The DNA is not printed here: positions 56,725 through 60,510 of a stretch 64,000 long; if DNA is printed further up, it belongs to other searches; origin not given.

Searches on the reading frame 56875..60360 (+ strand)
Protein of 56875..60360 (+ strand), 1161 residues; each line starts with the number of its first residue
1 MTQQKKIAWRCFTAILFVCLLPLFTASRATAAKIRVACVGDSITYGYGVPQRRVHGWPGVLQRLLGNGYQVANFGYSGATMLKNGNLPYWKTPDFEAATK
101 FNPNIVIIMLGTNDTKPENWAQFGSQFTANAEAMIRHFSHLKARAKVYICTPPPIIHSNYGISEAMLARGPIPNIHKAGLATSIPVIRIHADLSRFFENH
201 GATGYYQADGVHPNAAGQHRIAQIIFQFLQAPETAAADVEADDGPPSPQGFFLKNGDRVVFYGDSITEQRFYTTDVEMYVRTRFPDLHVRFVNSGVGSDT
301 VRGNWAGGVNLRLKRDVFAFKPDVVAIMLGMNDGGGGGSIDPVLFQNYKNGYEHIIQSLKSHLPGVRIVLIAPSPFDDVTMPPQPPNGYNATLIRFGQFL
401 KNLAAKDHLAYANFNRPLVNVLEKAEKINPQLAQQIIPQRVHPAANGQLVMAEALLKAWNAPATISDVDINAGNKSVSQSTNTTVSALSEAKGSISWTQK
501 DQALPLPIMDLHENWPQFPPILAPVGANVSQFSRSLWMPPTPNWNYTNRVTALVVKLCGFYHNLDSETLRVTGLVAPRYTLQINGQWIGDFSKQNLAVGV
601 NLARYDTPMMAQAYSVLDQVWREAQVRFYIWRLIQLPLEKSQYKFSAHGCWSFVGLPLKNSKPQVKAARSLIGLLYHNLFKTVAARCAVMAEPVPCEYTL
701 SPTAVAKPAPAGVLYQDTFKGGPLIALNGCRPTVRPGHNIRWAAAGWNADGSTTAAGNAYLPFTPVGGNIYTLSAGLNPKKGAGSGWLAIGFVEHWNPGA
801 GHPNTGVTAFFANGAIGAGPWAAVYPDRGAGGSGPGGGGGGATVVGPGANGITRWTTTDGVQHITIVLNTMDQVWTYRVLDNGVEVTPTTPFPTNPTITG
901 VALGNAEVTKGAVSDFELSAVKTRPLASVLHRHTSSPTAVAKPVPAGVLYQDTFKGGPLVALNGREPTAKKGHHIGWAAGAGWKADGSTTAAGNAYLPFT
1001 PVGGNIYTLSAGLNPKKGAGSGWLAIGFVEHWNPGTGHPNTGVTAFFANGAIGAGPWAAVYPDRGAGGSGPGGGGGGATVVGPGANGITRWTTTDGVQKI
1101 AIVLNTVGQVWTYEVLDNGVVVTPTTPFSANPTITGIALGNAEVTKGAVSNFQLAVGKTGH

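Call 18: search_protein_families(library=pfam, proteins=[window:56875-60360:+], max_evalue=0.001)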
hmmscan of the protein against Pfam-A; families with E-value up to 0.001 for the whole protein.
window:56875-60360:+ (1161 aa): 3 families
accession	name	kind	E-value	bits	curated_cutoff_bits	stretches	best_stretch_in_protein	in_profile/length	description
PF13472.12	Lipase_GDSL_2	-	2.1e-45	155.8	32.9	2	38-219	1-177/178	GDSL-like Lipase/Acylhydrolase family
PF00657.28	Lipase_GDSL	-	1.4e-32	114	23.6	2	36-224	1-207/208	GDSL-like Lipase/Acylhydrolase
PF04311.20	DUF459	-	2.9e-06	27.2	27.2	0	36-225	2-194/197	Protein of unknown function (DUF459)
